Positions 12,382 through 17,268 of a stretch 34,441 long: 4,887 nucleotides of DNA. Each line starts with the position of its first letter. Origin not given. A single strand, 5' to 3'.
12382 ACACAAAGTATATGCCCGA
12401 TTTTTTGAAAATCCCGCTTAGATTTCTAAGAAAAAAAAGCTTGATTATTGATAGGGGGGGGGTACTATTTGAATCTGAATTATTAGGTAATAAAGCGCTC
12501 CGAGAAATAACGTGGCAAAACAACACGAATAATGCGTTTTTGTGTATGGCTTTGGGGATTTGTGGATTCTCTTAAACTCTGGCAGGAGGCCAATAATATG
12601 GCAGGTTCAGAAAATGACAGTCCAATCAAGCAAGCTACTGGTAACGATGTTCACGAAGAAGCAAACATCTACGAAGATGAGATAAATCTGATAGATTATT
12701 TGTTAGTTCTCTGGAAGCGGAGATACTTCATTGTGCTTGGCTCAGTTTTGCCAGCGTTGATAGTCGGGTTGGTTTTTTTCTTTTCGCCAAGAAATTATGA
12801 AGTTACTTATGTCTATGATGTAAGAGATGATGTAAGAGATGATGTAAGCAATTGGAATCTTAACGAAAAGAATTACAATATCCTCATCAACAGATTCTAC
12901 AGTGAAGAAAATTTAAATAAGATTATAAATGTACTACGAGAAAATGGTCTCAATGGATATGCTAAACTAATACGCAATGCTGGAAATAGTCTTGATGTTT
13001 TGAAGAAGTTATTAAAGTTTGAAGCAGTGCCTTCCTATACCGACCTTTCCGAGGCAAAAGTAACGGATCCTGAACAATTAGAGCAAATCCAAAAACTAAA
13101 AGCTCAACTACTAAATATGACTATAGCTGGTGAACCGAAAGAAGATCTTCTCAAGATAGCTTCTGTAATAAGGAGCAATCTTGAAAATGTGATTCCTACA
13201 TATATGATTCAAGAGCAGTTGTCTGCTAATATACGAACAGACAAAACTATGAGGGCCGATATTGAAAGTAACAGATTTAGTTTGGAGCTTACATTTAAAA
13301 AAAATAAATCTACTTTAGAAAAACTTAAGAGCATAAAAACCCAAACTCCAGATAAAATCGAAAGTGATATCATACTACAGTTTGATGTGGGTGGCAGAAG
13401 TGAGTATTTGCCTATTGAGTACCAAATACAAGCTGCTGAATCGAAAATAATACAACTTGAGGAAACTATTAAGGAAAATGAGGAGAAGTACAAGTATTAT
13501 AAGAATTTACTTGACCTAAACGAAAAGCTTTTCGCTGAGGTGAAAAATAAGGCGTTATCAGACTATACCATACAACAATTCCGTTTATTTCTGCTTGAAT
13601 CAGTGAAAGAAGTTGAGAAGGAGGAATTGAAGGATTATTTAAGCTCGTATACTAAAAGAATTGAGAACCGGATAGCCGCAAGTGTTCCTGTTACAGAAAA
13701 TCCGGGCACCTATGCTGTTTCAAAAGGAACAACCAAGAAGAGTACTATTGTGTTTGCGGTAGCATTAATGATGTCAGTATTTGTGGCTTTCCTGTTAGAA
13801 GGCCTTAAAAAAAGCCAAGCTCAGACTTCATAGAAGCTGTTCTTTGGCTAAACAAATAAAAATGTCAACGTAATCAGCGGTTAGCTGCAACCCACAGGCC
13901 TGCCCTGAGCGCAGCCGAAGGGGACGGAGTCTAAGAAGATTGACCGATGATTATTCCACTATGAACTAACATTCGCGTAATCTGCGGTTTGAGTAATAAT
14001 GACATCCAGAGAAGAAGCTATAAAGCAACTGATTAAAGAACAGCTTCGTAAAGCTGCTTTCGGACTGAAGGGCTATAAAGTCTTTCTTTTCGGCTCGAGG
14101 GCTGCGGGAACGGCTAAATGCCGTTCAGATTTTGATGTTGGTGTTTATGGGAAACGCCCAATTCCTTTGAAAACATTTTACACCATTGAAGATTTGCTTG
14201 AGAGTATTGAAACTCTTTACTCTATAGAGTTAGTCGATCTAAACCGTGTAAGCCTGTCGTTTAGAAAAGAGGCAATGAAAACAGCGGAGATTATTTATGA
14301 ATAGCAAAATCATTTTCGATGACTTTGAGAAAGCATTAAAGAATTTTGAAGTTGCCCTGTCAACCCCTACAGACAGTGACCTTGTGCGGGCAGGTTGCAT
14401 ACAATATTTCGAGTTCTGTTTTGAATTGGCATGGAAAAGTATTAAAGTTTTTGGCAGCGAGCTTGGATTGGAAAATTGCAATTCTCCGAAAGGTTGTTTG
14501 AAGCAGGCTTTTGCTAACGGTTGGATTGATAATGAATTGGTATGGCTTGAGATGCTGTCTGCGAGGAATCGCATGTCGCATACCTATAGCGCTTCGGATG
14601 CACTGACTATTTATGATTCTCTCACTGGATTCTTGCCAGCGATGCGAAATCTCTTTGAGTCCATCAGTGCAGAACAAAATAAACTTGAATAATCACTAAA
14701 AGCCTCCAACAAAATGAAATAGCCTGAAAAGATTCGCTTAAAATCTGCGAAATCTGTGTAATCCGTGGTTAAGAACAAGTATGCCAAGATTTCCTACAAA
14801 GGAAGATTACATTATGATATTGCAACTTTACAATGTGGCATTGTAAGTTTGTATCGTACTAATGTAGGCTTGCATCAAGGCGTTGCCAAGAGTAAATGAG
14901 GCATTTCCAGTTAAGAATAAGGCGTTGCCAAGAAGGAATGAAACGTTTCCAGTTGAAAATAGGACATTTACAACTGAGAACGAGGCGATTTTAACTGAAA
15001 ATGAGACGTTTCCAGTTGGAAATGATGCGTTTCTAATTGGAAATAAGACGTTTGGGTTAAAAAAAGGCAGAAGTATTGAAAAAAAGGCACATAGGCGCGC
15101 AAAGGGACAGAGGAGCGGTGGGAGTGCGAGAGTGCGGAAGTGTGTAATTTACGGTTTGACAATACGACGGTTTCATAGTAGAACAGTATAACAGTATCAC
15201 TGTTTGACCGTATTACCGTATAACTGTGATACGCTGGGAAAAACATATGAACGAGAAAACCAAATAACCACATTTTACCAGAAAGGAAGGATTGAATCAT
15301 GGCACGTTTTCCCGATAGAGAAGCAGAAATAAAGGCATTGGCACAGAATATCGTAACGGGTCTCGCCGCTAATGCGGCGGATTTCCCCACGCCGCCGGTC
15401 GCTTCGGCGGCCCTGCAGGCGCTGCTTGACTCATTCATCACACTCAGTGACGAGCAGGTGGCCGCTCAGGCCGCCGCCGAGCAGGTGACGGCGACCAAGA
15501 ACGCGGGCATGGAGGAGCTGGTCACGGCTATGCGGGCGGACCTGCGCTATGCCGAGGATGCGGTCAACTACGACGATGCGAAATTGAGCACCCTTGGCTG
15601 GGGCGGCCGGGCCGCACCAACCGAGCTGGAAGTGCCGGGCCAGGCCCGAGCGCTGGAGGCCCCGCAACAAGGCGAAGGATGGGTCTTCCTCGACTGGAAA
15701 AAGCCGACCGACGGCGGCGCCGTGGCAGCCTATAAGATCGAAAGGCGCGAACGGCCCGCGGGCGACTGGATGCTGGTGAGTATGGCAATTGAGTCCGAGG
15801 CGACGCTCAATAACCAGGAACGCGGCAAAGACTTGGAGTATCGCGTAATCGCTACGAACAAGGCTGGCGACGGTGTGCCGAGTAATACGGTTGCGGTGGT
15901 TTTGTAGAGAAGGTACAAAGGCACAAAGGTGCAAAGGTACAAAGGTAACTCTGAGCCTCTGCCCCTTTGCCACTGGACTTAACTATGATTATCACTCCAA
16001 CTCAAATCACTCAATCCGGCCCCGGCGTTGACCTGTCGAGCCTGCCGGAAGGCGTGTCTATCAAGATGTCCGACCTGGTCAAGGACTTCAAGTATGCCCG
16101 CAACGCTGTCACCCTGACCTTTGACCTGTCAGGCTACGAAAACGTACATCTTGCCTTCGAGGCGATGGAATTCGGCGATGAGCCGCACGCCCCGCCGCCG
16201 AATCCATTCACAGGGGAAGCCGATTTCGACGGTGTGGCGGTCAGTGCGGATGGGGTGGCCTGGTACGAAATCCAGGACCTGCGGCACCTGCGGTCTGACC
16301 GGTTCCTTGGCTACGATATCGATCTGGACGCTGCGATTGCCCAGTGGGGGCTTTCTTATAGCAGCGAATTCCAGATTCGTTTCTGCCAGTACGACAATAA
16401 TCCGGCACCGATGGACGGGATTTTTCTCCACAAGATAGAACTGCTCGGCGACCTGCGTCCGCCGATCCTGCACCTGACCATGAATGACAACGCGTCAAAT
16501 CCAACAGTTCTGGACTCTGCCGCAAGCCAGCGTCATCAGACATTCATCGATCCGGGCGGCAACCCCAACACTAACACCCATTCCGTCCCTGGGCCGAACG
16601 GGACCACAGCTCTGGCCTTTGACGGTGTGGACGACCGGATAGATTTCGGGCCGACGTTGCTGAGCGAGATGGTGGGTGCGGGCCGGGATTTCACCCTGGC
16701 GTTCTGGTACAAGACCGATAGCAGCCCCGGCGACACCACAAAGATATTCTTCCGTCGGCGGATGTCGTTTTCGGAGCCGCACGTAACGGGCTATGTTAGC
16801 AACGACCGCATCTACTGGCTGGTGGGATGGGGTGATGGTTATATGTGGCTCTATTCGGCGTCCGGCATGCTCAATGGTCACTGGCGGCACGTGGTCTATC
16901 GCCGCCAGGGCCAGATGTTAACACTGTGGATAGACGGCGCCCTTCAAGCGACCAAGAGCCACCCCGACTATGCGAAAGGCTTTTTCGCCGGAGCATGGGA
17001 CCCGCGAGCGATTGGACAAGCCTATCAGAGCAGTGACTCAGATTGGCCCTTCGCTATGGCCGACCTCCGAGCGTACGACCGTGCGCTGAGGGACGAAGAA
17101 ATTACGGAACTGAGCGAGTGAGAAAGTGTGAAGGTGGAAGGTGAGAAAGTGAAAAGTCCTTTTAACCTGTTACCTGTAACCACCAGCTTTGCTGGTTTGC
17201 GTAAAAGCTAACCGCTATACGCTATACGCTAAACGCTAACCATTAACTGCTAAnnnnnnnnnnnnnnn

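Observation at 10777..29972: ~19 kb genomic island inserted in tRNA-Val, bounded by an exact 47-nt direct repeat of the tRNA 3' portion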

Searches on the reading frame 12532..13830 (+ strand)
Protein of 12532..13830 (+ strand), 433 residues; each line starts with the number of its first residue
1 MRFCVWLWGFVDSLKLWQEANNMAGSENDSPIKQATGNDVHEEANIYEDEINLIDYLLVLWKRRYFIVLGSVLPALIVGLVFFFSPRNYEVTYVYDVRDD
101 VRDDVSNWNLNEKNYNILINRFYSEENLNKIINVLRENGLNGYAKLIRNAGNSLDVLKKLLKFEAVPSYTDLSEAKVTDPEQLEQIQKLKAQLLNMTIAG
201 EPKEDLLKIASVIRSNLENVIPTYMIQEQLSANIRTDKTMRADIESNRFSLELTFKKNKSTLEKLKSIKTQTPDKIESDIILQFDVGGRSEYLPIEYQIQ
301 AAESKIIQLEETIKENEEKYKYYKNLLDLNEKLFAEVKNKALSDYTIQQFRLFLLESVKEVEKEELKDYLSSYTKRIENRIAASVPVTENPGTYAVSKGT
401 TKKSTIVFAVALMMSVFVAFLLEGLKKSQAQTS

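Call 8: search_protein_families(library=pfam, proteins=[window:12532-13830:+], max_evalue=0.01)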
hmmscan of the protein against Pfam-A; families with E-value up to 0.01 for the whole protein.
window:12532-13830:+ (433 aa): 1 family
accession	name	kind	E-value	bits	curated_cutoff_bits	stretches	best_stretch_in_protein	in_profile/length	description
PF02706.20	Wzz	-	0.00011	22.9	25.5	1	49-103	1-55/91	Chain length determinant protein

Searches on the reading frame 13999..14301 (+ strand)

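Call 8: search_protein_families(library=pfam, proteins=[window:13999-14301:+], max_evalue=0.01)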
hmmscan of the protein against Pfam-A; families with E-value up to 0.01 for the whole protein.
window:13999-14301:+ (101 aa): 3 families
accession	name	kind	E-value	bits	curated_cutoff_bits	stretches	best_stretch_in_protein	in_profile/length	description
PF18765.7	Polbeta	-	1.7e-14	54.2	26.9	1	27-101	15-89/93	Polymerase beta, Nucleotidyltransferase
PF01909.29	NTP_transf_2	-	1.5e-07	32.2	21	1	19-70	8-64/93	Nucleotidyltransferase domain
PF22600.2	MTPAP-like_central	-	0.0061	17.1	27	1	10-54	27-68/139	Poly(A) RNA polymerase, mitochondrial-like, central palm domain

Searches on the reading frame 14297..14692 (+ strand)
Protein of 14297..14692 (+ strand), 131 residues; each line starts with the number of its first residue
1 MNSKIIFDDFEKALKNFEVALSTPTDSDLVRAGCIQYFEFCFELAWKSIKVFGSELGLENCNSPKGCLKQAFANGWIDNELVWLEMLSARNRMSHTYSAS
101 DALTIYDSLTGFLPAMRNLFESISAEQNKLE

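Call 8: search_protein_families(library=pfam, proteins=[window:14297-14689:+], max_evalue=0.01)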
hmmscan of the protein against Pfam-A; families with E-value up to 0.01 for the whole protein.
window:14297-14689:+ (131 aa): 2 families
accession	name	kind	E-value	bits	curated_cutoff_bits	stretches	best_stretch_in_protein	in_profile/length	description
PF08780.16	NTase_sub_bind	-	2.2e-28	99.2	31.8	1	7-123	3-124/126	Nucleotidyltransferase substrate binding protein like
PF01934.22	HepT-like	-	1.8e-05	24.9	23.5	1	29-123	25-120/120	Ribonuclease HepT-like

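Call 55: find_encoding_contigs(protein=window:14297-14692:+, flank=10000, max_places=6)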
Protein window:14297-14692:+ (131 aa): 2 contigs read that carry it; 2 places shown.
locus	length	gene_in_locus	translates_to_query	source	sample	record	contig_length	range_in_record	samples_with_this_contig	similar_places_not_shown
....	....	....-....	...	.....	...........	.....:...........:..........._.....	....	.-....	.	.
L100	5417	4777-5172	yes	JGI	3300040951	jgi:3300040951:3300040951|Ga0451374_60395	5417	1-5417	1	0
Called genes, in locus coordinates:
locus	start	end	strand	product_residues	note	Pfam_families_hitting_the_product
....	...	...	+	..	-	-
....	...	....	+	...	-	-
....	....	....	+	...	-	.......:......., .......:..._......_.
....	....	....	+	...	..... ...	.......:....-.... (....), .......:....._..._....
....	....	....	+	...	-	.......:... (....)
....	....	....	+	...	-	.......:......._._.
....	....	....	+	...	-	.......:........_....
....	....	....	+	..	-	?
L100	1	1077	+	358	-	?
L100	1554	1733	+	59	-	PF22751:DUF488-N3a, PF22752:DUF488-N3i, PF04343:DUF488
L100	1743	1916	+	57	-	PF22751:DUF488-N3a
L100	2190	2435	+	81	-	-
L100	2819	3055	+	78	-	-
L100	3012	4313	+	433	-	-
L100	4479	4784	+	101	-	PF18765:Polbeta, PF01909:NTP_transf_2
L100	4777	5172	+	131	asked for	PF01934:HepT-like (weak), PF08780:NTase_sub_bind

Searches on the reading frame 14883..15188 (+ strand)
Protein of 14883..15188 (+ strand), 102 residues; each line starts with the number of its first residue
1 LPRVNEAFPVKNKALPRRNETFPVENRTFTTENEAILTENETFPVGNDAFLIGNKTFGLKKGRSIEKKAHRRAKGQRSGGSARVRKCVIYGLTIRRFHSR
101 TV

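Call 8: search_protein_families(library=pfam, proteins=[window:14883-15188:+], max_evalue=0.01)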
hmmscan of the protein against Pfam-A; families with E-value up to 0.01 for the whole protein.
window:14883-15188:+ (102 aa): 0 families

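Call 30: search_protein_families(library=pfam, proteins=[window:14883-15188:+], max_evalue=1)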
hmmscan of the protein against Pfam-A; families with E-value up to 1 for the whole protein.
window:14883-15188:+ (102 aa): 0 families

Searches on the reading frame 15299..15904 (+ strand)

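Call 8: search_protein_families(library=pfam, proteins=[window:15299-15904:+], max_evalue=0.01)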
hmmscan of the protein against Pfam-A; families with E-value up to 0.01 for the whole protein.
window:15299-15904:+ (202 aa): 1 family
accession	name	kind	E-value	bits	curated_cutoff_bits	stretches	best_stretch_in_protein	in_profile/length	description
PF00041.27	fn3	-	6.7e-06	26.7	25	1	121-199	8-82/84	Fibronectin type III domain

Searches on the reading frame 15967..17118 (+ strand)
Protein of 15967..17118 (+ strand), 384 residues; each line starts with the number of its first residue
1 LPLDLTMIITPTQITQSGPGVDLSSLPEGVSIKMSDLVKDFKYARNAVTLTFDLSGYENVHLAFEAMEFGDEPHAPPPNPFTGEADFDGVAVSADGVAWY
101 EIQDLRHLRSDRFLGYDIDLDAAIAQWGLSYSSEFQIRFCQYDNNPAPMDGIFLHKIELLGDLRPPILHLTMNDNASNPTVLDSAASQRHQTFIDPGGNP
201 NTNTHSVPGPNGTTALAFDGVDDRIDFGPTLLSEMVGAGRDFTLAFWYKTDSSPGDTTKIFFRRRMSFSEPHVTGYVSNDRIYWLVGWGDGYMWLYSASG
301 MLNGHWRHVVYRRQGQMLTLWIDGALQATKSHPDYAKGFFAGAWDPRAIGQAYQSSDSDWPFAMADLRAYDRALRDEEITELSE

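Call 8: search_protein_families(library=pfam, proteins=[window:15967-17118:+], max_evalue=0.01)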
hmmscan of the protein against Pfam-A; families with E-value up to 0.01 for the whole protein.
window:15967-17118:+ (384 aa): 1 family
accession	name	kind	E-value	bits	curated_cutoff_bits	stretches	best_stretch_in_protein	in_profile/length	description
PF13385.13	Laminin_G_3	-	4.9e-19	69.4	27.6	1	238-379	15-150/151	Concanavalin A-like lectin/glucanases superfamily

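Call 73: find_homologous_proteins(query=window:15967-17118:+, max_evalue=1e-10)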
Query window:15967-17118:+ (384 aa): 149 proteins with E <= 1e-10 among 3665 candidates; the best 120 are listed.
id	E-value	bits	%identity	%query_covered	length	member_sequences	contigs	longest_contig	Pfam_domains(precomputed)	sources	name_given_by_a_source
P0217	4.9e-250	847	96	98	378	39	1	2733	PF13385.14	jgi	jgi:hypothetical protein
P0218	4.5e-248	840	94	98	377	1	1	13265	PF13385.14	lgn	-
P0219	1.3e-225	766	86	98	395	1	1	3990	PF13385.14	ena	-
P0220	4.0e-220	748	84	98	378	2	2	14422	PF13385.14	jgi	-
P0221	3.5e-219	745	84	98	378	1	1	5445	PF13385.14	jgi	-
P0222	2.1e-203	693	79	98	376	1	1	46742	PF13385.14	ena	-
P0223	3.3e-193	660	74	98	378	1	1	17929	PF13385.14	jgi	-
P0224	3.8e-179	613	70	98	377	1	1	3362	PF13385.14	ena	-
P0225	1.0e-178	612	69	98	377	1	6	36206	PF13385.14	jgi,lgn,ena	-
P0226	5.4e-178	610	70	98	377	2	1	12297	PF13385.14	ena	-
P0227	3.0e-176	604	70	98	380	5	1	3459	PF13385.14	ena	-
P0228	7.1e-175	599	69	98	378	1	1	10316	PF13385.14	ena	-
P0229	2.6e-174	598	68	98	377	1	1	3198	PF13385.14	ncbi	-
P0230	1.2e-173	595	67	98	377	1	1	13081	PF13385.14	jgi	jgi:hypothetical protein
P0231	4.4e-170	584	66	98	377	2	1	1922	PF13385.14,PF02210.32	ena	-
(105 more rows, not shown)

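Call 74: find_encoding_contigs(protein=P0218, flank=10000, max_places=3)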
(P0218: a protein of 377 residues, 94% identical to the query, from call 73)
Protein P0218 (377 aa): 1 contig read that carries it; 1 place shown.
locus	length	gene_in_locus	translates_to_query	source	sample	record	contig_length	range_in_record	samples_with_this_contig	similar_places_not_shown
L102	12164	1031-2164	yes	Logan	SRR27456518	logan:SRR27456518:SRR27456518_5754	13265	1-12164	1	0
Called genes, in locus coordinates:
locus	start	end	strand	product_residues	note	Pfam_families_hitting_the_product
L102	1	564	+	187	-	?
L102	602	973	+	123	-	PF13366:PDDEXK_3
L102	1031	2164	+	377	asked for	PF13385:Laminin_G_3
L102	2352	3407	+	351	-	-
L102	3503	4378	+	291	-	-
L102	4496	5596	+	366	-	PF13439:Glyco_transf_4, PF13477:Glyco_trans_4_2 (faint), PF20706:GT4-conflict, PF00534:Glycos_transf_1, PF13692:Glyco_trans_1_4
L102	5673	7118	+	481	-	PF04015:DUF362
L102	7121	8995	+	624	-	-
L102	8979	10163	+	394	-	PF20706:GT4-conflict, PF00534:Glycos_transf_1, PF13692:Glyco_trans_1_4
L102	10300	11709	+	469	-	PF01943:Polysacc_synt, PF13440:Polysacc_synt_3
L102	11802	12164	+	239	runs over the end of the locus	PF13489:Methyltransf_23, PF05175:MTS (faint), PF08241:Methyltransf_11, PF08242:Methyltransf_12, PF13649:Methyltransf_25, PF13847:Methyltransf_31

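Call 75: find_encoding_contigs(protein=P0222, flank=10000, max_places=3)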
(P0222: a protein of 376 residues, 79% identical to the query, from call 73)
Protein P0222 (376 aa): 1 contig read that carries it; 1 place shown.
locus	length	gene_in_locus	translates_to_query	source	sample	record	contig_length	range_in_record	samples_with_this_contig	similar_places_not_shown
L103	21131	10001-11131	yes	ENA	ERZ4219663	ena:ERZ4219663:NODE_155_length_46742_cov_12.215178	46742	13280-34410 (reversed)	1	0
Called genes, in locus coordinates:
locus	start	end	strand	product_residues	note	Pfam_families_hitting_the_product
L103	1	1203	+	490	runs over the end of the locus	PF00953:Glycos_transf_4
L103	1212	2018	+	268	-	PF03808:Glyco_tran_WecG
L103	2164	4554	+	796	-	PF10609:ParA (weak), PF13614:AAA_31, PF01656:CbiA (weak)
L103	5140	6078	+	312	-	PF00535:Glycos_transf_2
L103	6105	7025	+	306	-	PF03706:LPG_synthase_TM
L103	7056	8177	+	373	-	PF13231:PMT_2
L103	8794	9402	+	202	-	PF00041:fn3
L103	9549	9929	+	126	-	PF05635:23S_rRNA_IVP, PF22296:bAvd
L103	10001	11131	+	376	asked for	PF13385:Laminin_G_3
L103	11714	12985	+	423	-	PF01943:Polysacc_synt, PF03023:MurJ (weak), PF01554:MatE (weak)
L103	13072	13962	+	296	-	PF05050:Methyltransf_21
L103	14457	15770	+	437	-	PF04932:Wzy_C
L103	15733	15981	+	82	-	-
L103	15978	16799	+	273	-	-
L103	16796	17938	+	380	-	PF09587:PGA_cap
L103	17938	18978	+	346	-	PF00535:Glycos_transf_2, PF10111:Glyco_tranf_2_2 (weak), PF13641:Glyco_tranf_2_3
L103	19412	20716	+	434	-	PF27533:CapK_C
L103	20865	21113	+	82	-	-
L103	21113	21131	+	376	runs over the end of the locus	PF00534:Glycos_transf_1, PF13692:Glyco_trans_1_4, PF13524:Glyco_trans_1_2 (weak)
